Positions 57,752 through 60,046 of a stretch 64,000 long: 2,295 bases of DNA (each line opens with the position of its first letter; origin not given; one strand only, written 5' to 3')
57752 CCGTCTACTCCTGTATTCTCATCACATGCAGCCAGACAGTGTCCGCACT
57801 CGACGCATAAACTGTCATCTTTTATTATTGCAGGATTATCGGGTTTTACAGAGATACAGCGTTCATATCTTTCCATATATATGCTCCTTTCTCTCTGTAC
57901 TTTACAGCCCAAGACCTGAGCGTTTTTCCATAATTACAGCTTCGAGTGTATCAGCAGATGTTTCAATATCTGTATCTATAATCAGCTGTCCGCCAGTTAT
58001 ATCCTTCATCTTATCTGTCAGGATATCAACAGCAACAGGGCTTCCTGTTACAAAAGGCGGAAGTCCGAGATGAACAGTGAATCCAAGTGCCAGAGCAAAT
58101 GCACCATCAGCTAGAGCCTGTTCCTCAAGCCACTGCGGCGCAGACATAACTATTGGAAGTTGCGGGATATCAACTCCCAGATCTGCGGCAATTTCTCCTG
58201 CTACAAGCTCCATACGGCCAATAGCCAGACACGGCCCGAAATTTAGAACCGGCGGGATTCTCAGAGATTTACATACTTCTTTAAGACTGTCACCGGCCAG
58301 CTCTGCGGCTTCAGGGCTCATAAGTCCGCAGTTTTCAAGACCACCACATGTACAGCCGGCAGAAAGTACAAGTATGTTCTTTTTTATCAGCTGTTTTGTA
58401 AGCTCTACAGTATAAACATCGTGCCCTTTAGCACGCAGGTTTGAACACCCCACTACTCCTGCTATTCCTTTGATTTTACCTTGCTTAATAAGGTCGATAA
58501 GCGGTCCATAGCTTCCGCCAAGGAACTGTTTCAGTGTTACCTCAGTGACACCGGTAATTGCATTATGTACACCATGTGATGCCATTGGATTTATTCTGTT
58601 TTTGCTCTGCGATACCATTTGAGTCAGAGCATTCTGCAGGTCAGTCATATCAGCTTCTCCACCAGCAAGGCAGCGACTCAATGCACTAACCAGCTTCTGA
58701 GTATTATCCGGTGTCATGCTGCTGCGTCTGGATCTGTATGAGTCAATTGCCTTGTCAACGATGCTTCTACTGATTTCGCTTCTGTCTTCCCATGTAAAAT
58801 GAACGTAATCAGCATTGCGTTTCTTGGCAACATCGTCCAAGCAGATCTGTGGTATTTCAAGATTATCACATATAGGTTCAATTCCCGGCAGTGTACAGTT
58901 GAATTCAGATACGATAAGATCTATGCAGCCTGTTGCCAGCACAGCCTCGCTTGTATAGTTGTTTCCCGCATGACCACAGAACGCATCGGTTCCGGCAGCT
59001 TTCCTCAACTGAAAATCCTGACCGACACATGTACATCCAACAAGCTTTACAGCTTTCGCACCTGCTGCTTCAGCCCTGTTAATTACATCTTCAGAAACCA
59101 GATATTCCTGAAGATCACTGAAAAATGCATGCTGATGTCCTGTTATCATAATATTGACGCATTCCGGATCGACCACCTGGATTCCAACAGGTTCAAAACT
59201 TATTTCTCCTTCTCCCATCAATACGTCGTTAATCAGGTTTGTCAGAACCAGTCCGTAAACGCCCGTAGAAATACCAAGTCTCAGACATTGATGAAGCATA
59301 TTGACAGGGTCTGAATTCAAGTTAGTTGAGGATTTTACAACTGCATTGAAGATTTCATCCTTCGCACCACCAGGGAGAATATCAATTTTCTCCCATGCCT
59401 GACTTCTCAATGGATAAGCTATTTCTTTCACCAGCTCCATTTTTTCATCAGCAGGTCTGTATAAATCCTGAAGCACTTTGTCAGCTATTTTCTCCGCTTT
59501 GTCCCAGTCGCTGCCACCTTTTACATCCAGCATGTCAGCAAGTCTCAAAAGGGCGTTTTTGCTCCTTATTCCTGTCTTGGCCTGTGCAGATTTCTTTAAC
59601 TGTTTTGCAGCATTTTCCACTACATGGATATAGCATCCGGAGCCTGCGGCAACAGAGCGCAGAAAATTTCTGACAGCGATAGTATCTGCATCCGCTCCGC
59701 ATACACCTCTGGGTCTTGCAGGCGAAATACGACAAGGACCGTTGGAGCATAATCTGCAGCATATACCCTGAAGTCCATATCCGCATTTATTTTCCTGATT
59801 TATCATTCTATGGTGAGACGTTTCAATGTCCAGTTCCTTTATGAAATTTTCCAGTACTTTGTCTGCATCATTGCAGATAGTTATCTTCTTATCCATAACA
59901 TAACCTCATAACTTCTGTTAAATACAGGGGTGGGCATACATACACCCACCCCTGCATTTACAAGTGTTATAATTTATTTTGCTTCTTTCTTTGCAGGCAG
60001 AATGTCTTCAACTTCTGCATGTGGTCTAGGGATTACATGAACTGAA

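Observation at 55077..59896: cooS - [FeFe]-hydrogenase - SMR - alcohol dehydrogenase block fused onto a microcompartment operon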

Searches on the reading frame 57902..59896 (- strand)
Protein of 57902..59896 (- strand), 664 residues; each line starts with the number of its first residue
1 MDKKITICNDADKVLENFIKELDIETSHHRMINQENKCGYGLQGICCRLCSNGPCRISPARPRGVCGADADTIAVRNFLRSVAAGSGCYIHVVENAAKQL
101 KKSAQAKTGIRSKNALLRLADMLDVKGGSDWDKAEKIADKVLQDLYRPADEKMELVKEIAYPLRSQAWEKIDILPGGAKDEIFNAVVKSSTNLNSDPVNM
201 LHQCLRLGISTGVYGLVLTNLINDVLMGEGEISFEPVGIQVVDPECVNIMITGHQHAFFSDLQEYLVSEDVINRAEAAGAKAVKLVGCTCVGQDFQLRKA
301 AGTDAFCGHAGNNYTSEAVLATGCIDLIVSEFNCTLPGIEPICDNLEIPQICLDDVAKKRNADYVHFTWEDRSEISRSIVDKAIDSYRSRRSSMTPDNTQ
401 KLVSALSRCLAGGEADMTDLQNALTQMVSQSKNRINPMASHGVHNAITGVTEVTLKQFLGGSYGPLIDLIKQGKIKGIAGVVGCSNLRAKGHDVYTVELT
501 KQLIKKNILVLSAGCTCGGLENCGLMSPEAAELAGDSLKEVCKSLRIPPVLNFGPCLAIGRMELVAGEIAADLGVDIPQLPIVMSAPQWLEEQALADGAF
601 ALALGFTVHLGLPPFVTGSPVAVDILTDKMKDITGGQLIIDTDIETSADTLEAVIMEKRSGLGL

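Call 6: search_protein_families(library=pfam, proteins=[window:57902-59896:-])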
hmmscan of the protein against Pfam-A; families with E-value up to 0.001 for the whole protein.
window:57902-59896:- (664 aa): 1 family
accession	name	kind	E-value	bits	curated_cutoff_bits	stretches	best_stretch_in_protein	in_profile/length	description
PF03063.25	Prismane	-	2.2e-144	482.3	27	1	45-645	1-513/513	Prismane/CO dehydrogenase family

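Call 7: search_protein_families(library=ncbifam, proteins=[window:57902-59896:-])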
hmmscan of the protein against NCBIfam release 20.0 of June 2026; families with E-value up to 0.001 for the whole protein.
window:57902-59896:- (664 aa): 4 families
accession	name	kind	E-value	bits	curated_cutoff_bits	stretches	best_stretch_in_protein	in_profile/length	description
TIGR01702.1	CO_DH_cata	equivalog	1.7e-223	743.3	478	2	8-407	2-407/621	anaerobic carbon-monoxide dehydrogenase catalytic subunit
TIGR00314.1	cdhA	equivalog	1.9e-06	26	781.3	0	470-517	493-538/784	CO dehydrogenase/acetyl-CoA synthase complex subunit alpha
TIGR01703.1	hybrid_clust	equivalog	1.5e-05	23.7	360.8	1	439-629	338-505/522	hydroxylamine reductase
NF003658.0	PRK05290.1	equivalog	0.00011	21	367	1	464-630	381-528/546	hydroxylamine reductase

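Call 8: search_solved_structures(query=window:57902-59896:-, show_alignments=2)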
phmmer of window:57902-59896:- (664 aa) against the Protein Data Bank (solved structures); distinct sequences matched with E-value up to 0.001: 36.
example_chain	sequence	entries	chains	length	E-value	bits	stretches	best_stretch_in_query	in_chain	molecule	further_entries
7b7q_A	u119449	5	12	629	6.9e-103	348.5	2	434-664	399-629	Carbon monoxide dehydrogenase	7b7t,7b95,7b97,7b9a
6t7j_B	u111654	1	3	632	1.4e-98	334.3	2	445-663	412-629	Carbon monoxide dehydrogenase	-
6elq_X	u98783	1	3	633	1.3e-85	291.4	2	19-394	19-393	Carbon Monoxide Dehydrogenase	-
9tox_X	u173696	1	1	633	4e-80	273.3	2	463-664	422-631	Carbon monoxide dehydrogenase 2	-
7err_A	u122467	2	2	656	4.7e-80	273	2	463-664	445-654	Carbon monoxide dehydrogenase 2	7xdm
9tp0_X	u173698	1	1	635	1.7e-79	271.2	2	463-664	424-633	Carbon monoxide dehydrogenase 2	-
9iyo_A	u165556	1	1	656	1.8e-79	271.1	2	463-664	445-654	Carbon monoxide dehydrogenase 2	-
9iym_A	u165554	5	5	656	2.1e-79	270.9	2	463-664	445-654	Carbon monoxide dehydrogenase 2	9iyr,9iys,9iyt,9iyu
6vwy_A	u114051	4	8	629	3.1e-79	270.3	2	447-664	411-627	Carbon monoxide dehydrogenase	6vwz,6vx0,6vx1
7zx5_X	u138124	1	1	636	2.7e-78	267.2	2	463-664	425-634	Carbon monoxide dehydrogenase 2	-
7xdn_A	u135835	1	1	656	3.3e-78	266.9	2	463-664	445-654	Carbon monoxide dehydrogenase 2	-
7zy1_X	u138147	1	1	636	4e-78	266.6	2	20-403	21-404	Carbon monoxide dehydrogenase 2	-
1su6_A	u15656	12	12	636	5.7e-78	266.1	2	20-394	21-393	Carbon monoxide dehydrogenase 2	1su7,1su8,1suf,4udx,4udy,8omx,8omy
5fle_X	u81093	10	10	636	5.9e-78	266.1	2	20-403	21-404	CARBON MONOXIDE DEHYDROGENASE 2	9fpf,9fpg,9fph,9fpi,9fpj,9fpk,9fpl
7zxx_X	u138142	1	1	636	6.1e-78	266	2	20-403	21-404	Carbon monoxide dehydrogenase 2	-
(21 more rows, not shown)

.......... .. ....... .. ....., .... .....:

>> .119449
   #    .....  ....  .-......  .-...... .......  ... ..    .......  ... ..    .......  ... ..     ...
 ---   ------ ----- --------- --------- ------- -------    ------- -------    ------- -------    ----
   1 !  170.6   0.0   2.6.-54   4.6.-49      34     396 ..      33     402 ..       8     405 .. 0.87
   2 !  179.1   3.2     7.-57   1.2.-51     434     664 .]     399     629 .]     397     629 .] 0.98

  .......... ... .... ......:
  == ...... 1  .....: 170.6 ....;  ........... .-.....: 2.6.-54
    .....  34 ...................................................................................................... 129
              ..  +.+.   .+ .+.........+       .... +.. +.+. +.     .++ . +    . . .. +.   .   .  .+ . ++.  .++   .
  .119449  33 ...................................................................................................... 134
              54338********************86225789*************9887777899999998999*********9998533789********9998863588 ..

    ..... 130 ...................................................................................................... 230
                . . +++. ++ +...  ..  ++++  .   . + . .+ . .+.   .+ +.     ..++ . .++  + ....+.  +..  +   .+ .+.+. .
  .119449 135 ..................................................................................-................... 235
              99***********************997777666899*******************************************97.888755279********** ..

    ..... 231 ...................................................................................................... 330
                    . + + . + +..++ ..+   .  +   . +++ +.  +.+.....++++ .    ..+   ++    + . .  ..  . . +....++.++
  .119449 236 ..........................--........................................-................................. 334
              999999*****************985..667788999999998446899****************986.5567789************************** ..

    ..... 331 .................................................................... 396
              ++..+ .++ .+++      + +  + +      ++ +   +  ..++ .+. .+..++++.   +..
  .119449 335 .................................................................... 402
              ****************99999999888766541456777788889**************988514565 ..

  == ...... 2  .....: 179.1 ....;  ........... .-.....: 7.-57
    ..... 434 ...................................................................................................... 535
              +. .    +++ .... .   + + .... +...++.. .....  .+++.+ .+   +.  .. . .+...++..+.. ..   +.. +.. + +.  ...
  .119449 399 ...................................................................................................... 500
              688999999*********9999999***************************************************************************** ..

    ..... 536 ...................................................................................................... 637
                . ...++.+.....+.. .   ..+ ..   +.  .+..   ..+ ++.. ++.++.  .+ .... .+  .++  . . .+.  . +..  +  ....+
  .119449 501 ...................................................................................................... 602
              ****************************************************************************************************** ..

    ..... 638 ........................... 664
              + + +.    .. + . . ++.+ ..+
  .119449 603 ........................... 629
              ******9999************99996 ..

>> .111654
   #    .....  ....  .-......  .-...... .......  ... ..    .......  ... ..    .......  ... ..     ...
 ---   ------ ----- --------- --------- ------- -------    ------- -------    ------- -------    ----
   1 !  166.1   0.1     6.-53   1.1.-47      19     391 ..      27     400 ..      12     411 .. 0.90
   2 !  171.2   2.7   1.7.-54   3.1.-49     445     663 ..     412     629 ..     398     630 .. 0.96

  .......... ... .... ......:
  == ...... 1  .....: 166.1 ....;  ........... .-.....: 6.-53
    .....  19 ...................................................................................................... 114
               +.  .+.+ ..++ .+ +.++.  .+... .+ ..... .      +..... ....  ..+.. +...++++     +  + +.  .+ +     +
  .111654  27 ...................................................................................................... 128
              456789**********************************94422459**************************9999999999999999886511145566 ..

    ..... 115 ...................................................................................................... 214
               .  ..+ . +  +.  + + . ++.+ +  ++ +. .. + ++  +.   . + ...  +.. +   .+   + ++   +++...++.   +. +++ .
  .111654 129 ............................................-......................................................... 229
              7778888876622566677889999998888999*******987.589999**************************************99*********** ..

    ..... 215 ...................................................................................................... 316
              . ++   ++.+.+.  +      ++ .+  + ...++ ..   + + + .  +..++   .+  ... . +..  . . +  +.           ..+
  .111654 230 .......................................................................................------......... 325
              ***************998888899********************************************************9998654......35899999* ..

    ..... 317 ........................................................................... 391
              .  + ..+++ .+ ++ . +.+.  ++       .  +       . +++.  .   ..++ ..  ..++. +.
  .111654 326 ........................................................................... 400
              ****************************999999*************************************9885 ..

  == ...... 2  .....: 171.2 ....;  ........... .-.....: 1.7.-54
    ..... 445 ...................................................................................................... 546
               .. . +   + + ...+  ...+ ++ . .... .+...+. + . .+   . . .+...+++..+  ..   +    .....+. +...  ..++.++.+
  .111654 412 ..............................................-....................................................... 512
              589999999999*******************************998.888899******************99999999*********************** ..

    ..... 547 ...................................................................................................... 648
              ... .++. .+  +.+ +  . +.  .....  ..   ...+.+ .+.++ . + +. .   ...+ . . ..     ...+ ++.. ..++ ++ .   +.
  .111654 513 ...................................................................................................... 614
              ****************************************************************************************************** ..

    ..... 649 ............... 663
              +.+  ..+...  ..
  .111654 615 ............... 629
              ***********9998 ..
